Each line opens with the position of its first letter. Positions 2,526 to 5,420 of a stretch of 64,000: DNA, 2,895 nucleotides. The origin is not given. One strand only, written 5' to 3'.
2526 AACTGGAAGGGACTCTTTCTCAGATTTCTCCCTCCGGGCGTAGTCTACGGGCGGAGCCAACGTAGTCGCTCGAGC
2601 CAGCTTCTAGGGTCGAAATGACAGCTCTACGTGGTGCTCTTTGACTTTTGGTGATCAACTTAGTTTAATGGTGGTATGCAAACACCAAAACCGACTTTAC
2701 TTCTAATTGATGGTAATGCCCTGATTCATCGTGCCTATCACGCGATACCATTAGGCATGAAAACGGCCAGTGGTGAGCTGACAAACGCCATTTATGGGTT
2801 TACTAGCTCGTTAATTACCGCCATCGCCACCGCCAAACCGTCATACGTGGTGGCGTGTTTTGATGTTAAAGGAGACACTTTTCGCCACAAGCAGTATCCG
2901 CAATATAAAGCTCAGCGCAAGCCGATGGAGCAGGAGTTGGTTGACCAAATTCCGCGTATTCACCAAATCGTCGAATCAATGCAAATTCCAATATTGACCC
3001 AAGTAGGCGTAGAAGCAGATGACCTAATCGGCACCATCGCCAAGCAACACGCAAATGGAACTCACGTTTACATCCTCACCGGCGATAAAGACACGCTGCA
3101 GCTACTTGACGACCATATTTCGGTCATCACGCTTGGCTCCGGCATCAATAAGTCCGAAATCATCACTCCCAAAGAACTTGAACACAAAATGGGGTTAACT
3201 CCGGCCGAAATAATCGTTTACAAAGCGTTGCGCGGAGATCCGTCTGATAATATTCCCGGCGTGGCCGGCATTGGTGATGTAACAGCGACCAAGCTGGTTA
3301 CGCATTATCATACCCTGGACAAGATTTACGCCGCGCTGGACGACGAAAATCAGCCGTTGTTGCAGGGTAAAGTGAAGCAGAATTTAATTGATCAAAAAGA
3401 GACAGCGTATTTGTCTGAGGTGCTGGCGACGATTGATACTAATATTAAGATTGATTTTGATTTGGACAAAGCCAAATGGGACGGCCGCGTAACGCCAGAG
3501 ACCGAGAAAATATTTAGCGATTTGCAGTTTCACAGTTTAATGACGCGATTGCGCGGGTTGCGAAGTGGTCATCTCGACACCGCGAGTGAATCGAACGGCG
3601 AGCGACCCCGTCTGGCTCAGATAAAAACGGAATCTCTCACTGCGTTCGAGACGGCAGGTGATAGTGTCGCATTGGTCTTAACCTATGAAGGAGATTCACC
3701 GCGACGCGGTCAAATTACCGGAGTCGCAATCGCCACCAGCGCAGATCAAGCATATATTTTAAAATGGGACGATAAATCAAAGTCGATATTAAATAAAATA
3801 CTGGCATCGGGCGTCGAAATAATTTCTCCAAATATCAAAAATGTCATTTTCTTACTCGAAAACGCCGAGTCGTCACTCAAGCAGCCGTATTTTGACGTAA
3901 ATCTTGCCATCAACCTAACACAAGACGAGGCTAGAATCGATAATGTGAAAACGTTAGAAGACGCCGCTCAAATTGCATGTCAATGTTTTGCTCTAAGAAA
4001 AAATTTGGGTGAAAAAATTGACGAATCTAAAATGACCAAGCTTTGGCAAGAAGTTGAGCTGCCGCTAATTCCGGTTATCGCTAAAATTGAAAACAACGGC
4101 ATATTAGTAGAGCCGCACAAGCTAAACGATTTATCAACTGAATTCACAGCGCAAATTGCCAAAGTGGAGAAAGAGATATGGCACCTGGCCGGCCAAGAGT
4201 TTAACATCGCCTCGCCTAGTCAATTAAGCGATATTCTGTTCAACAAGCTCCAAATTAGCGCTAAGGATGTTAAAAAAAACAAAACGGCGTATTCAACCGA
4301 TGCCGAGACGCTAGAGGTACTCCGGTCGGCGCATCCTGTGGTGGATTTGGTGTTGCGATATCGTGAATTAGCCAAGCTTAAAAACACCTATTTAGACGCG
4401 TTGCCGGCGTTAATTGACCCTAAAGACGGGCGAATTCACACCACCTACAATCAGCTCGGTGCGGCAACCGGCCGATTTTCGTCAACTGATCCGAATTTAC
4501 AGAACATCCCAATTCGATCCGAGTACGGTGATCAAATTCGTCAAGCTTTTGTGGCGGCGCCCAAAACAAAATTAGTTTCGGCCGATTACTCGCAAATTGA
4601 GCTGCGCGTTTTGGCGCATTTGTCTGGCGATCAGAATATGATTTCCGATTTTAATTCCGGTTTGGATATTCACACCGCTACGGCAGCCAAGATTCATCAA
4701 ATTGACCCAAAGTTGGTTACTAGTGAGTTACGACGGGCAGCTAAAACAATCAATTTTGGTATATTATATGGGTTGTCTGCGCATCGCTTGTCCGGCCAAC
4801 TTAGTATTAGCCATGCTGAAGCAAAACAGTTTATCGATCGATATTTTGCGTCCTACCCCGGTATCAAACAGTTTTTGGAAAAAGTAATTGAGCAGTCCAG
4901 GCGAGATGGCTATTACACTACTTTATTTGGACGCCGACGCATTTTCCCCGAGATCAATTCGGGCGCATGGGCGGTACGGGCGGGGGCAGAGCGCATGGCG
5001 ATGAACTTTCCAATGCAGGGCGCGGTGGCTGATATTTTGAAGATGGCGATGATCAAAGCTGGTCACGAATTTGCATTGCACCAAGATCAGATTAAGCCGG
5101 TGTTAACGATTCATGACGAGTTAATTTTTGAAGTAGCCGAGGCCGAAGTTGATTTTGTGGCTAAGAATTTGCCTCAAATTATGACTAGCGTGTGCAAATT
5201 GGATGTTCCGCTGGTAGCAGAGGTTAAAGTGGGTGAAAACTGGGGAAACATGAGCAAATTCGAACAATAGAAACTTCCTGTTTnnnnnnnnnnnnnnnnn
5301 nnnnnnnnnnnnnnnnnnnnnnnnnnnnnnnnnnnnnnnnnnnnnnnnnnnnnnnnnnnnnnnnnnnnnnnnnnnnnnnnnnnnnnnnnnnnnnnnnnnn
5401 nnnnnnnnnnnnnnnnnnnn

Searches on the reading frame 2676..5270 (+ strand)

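Call 92: search_protein_families(library=pfam, proteins=[window:2676-5270:+], max_evalue=0.001)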
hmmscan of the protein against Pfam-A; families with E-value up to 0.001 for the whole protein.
window:2676-5270:+ (864 aa): 3 families
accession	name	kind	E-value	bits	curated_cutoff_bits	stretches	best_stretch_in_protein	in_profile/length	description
PF00476.26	DNA_pol_A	-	4.9e-152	506.7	34.3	1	482-857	3-380/381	DNA polymerase family A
PF02739.22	5_3_exonuc_N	-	2.7e-55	187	34.3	1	7-173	1-164/164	5'-3' exonuclease, N-terminal resolvase-like domain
PF01367.25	5_3_exonuc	-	6.2e-28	97.6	40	1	175-269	2-92/97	5'-3' exonuclease, C-terminal SAM fold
